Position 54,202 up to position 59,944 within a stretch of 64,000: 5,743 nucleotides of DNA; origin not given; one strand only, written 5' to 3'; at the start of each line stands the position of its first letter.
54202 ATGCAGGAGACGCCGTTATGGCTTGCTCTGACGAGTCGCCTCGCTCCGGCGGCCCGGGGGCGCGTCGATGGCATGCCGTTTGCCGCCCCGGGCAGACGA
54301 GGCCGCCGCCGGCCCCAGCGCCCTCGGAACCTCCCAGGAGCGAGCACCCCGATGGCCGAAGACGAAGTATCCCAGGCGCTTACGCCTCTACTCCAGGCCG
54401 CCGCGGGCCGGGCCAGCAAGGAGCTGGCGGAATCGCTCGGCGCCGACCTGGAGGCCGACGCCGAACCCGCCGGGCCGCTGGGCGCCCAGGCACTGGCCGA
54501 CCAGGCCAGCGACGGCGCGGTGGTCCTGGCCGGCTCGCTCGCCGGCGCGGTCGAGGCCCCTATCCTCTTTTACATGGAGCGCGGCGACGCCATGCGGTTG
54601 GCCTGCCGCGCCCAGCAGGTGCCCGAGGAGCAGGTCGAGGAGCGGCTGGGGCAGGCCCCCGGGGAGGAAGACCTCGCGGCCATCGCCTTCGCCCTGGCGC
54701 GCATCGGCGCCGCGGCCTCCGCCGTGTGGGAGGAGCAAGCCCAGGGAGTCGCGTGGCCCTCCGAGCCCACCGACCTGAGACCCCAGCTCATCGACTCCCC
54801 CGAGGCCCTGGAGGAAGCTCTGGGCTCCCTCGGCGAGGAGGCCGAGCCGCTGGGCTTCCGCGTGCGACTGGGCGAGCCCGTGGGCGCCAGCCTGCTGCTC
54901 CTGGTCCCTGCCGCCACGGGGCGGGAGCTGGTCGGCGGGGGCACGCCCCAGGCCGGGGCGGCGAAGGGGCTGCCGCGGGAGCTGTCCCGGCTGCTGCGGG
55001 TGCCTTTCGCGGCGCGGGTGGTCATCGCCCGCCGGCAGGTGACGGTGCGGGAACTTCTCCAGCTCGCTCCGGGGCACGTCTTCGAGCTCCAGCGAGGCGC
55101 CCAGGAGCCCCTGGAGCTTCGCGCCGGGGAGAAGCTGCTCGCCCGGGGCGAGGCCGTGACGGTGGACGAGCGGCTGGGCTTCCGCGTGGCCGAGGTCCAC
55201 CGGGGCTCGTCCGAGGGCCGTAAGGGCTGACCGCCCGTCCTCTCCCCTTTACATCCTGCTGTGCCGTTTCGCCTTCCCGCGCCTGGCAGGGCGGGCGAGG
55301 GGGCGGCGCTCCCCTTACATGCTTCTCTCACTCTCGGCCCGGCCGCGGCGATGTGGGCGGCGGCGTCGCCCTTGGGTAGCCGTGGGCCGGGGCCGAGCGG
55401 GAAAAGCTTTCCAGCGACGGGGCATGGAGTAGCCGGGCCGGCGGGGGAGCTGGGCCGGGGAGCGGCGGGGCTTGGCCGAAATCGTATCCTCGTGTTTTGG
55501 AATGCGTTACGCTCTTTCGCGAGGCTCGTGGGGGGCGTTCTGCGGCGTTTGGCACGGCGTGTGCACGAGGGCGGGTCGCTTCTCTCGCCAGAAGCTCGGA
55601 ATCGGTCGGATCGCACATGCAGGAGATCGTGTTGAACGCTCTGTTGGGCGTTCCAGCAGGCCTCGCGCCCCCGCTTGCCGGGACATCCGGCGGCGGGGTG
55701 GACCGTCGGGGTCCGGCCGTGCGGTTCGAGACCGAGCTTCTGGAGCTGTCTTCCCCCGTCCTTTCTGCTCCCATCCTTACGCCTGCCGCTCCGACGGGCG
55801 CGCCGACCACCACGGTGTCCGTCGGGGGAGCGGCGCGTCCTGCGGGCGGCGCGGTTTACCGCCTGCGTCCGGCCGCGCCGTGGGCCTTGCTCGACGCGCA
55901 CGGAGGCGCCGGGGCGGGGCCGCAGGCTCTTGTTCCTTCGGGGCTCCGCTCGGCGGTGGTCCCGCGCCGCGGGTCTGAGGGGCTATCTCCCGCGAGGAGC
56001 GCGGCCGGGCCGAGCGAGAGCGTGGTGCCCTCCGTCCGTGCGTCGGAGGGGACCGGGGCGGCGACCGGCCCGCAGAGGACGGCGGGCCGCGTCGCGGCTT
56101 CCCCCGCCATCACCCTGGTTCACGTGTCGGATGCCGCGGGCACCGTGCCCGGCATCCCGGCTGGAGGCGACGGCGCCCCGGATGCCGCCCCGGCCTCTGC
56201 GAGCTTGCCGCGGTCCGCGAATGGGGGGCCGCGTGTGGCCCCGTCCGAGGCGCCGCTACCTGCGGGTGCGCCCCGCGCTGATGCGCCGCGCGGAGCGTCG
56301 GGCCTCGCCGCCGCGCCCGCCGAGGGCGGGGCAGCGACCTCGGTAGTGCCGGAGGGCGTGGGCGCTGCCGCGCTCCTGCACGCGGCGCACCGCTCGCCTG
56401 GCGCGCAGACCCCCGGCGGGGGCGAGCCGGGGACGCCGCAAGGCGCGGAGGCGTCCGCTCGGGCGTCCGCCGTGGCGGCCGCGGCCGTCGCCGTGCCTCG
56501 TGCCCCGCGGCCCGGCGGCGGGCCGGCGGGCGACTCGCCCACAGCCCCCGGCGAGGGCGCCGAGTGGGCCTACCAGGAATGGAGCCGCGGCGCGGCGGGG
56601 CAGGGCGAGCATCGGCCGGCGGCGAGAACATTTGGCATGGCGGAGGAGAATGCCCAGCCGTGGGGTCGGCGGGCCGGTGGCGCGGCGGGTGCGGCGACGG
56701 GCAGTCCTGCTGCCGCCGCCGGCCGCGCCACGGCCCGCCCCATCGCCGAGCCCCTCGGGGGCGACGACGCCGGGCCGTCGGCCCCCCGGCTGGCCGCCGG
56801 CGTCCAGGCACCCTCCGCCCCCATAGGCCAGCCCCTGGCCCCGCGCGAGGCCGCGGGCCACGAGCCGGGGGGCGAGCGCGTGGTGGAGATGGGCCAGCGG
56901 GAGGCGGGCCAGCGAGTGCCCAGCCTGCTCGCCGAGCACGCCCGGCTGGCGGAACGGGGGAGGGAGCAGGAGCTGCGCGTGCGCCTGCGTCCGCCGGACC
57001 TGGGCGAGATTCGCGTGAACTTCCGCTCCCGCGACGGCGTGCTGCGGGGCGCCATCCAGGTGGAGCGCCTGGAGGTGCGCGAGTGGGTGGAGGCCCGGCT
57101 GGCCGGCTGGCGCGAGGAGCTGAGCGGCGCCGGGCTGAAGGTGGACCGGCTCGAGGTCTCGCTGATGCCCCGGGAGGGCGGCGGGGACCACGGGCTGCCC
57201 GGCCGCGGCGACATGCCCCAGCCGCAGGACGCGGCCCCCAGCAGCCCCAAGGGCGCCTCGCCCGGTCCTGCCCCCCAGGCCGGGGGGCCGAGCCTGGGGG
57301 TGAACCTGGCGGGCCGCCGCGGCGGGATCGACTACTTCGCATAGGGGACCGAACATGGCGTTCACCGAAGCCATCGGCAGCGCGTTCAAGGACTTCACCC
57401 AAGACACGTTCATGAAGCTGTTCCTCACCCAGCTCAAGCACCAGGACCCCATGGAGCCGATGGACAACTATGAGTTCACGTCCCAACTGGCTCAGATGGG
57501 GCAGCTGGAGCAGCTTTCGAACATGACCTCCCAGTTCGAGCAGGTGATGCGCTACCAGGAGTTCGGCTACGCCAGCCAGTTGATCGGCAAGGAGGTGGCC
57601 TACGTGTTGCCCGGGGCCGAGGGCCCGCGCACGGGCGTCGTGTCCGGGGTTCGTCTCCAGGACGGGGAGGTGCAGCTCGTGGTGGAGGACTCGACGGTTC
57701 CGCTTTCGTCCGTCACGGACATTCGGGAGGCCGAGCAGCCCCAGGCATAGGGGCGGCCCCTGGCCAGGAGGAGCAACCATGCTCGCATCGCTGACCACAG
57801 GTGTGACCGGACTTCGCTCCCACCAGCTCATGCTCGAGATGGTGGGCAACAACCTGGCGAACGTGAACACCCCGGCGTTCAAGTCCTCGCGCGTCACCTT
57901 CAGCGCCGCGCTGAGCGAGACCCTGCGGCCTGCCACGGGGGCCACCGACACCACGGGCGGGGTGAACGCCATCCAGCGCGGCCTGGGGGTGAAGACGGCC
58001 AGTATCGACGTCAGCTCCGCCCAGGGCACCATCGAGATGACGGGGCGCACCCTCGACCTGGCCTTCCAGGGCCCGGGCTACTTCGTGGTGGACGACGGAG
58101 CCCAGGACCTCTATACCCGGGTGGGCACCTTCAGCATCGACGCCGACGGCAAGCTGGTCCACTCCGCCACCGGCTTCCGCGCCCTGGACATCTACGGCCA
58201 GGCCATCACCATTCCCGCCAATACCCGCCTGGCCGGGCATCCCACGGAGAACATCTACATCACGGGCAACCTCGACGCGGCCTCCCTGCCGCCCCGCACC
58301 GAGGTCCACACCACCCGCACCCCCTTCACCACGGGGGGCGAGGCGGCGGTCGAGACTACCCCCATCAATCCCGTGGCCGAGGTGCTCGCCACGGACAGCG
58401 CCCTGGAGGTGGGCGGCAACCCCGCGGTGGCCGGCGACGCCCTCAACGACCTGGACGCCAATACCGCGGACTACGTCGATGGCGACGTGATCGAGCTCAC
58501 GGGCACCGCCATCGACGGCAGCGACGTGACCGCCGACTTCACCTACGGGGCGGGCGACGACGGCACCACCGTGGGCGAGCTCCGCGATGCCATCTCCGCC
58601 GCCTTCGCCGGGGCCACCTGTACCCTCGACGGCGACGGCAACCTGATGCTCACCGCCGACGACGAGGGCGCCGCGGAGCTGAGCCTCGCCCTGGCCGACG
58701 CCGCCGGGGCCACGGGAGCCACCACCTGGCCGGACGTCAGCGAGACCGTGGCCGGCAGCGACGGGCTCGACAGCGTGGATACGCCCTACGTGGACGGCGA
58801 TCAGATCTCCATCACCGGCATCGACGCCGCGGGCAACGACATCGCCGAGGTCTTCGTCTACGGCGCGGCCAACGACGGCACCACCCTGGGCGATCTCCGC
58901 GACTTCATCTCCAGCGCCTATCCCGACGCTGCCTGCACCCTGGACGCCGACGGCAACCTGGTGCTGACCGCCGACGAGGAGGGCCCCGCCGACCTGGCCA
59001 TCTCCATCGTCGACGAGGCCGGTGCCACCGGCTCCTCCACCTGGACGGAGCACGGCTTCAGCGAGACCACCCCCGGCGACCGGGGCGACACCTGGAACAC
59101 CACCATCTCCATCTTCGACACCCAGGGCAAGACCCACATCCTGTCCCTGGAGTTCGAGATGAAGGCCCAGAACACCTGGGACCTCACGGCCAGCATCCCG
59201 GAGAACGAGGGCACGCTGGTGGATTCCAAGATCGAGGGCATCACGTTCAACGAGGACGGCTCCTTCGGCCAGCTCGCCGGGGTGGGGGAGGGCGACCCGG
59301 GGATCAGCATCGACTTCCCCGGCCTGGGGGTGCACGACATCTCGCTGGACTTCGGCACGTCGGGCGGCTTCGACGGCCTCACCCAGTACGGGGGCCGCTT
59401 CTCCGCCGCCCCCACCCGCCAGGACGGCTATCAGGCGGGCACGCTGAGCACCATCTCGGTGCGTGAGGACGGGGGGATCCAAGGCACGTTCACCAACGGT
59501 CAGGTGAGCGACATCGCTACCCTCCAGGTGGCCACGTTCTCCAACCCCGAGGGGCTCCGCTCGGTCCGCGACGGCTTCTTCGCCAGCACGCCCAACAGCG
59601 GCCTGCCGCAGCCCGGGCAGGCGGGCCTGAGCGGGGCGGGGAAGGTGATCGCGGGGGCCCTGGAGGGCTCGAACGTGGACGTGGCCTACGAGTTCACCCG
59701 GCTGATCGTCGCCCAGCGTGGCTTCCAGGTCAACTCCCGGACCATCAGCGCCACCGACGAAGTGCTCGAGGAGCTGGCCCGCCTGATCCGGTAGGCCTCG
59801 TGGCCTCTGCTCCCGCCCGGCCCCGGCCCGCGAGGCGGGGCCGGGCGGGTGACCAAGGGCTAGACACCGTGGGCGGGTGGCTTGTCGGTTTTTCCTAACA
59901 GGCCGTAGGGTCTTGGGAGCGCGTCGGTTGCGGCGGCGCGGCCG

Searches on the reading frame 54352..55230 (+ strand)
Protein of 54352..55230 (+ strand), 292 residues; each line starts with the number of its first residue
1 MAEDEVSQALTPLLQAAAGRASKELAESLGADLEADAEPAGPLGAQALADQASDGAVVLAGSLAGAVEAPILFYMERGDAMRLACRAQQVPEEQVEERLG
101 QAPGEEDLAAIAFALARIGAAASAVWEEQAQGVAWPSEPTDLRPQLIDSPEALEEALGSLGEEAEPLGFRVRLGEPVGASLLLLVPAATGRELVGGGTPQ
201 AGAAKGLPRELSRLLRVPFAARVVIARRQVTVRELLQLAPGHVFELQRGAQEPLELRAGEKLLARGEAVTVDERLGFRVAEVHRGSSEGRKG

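Call 11: search_protein_families(library=pfam, proteins=[window:54352-55230:+])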
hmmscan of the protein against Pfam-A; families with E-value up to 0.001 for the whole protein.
window:54352-55230:+ (292 aa): 1 family
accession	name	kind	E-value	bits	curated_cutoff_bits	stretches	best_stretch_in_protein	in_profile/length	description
PF01052.25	FliMN_C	-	7.4e-19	67.9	23.8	1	213-282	2-71/73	Type III flagellar switch regulator (C-ring) FliN C-term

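Call 17: search_protein_families(library=ncbifam, proteins=[window:54352-55230:+], max_evalue=0.001)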
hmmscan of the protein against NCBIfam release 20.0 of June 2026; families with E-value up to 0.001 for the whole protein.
window:54352-55230:+ (292 aa): 8 families
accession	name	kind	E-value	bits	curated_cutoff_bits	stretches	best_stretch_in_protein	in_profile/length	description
TIGR02551.1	SpaO_YscQ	equivalog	4.3e-14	53.1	100.8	1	113-281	174-299/300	type III secretion system cytoplasmic ring protein SctQ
TIGR02480.1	fliN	equivalog_domain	8.7e-14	51.2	84.05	1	212-284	3-75/77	flagellar motor switch protein FliN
NF005995.1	PRK08119.1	equivalog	1.1e-13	51.4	218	1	204-282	291-369/376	flagellar motor switch phosphatase FliY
NF005275.1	PRK06782.1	equivalog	6.4e-08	31.8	681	1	213-282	446-515/516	flagellar motor switch protein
NF006272.1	PRK08432.1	equivalog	3.9e-07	29.9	219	1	212-282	193-263/274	flagellar motor switch protein FliY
NF006018.0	PRK08158.1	equivalog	7.7e-07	28.4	223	1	210-288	223-301/303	YscQ/HrcQ family type III secretion apparatus protein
TIGR01397.1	fliM_switch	equivalog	5.6e-06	25.7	219.6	1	213-283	249-319/320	flagellar motor switch protein FliM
NF006273.1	PRK08433.1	equivalog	1.3e-05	25.4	114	1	217-282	21-86/100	flagellar motor switch protein FliN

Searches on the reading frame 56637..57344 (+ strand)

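Call 11: search_protein_families(library=pfam, proteins=[window:56637-57344:+])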
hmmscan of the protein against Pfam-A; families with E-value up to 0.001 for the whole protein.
window:56637-57344:+ (235 aa): 1 family
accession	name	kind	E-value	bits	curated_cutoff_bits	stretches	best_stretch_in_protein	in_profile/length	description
PF02120.21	Flg_hook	-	5.3e-14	52.2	29.8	1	102-177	4-79/85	Flagellar hook-length control protein FliK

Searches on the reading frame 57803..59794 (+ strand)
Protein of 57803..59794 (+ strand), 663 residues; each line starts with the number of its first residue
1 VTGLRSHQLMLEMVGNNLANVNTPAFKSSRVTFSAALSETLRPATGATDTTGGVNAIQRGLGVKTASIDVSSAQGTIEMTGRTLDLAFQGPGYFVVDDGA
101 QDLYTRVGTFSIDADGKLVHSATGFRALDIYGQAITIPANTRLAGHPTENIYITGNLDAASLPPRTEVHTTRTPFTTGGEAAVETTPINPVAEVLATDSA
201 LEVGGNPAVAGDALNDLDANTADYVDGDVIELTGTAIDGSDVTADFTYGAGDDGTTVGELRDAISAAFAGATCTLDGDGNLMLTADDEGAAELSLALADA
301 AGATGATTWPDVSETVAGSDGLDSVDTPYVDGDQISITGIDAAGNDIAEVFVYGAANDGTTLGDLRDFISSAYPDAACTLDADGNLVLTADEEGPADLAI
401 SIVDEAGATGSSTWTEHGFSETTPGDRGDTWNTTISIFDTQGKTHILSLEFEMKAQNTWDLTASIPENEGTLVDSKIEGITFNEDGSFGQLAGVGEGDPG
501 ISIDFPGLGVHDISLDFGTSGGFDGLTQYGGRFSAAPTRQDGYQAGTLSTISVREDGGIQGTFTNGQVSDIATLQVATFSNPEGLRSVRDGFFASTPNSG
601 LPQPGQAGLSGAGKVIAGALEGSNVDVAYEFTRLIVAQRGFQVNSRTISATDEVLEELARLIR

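Call 11: search_protein_families(library=pfam, proteins=[window:57803-59794:+])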
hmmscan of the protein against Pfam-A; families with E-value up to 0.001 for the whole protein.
window:57803-59794:+ (663 aa): 4 families
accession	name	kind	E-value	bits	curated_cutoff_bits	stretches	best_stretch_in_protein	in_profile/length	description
PF06429.18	Flg_bbr_C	-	2.3e-14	53.1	23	1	617-661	2-46/46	Flagellar basal body rod FlgEFG protein C-terminal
PF07559.19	FlgE_D2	-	3.1e-13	50.8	22.7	1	428-543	19-142/142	Flagellar basal body protein FlaE D2 domain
PF22692.1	LlgE_F_G_D1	-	8.1e-10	39.2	27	1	88-141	2-51/64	Flagellar hook protein FlgE/F/G D1 domain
PF00460.25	Flg_bb_rod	-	0.00015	22.1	20.7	1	1-27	5-31/31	Flagella basal body rod protein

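Call 18: find_related_loci(query=window:57803-59794:+, collection=genome_contigs, flank=10000)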
Query window:57803-59794:+ (663 aa) in genome_contigs; peptide patterns used: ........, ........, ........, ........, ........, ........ (x = any residue, [..] = any of these).
48 stretches matched a pattern; 9 encode a relative of the query (tblastn E <= 1e-3); 9 distinct loci.
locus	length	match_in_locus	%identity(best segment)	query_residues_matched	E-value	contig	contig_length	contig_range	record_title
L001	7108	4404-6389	65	1-663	0e+0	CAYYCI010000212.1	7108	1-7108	MAG TPA_asm: uncultured Planctomycetota bacterium isolate binchicken_co256_285 genome assembly, contig: NODE_31402_lengt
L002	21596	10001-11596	65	1-663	8e-139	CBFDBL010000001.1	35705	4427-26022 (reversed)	MAG TPA_asm: uncultured bacterium isolate SRR26215675_binner12_Refined_65 genome assembly, contig: ERZ25073486.255, whol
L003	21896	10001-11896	39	1-662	3e-121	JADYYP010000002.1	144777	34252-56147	MAG: Planctomycetota bacterium isolate SJ533 c_000000054804, whole genome shotgun sequence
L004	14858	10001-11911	38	3-662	6e-111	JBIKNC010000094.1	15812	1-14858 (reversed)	MAG: Planctomycetota bacterium isolate ME2014-09-21_3300035681_group5_bin145 Rohwer_bin1770_scaffold_2580_c1, whole geno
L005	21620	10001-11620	40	1-663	1e-65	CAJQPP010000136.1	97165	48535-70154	MAG: uncultured Pirellulaceae bacterium isolate 3_20180319_Bin_METABAT_3_1_1 genome assembly, contig: c_000002876254, wh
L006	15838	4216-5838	41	1-663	6e-66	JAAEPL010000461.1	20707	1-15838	MAG: Planctomycetaceae bacterium isolate Cli_10 CliG_CONTIG1390271, whole genome shotgun sequence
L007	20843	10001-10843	37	378-663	5e-38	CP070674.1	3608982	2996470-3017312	MAG: Candidatus Zixiibacteriota bacterium isolate bin72 chromosome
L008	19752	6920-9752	37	1-662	6e-107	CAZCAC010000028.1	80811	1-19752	MAG TPA_asm: uncultured Planctomycetaceae bacterium isolate binchicken_co65_457 genome assembly, contig: NODE_1012_lengt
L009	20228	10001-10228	40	210-283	5e-4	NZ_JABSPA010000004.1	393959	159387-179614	MAG: Colwellia sp. isolate DT_22 DT-Colwellia-6_scaffold_4, whole genome shotgun sequence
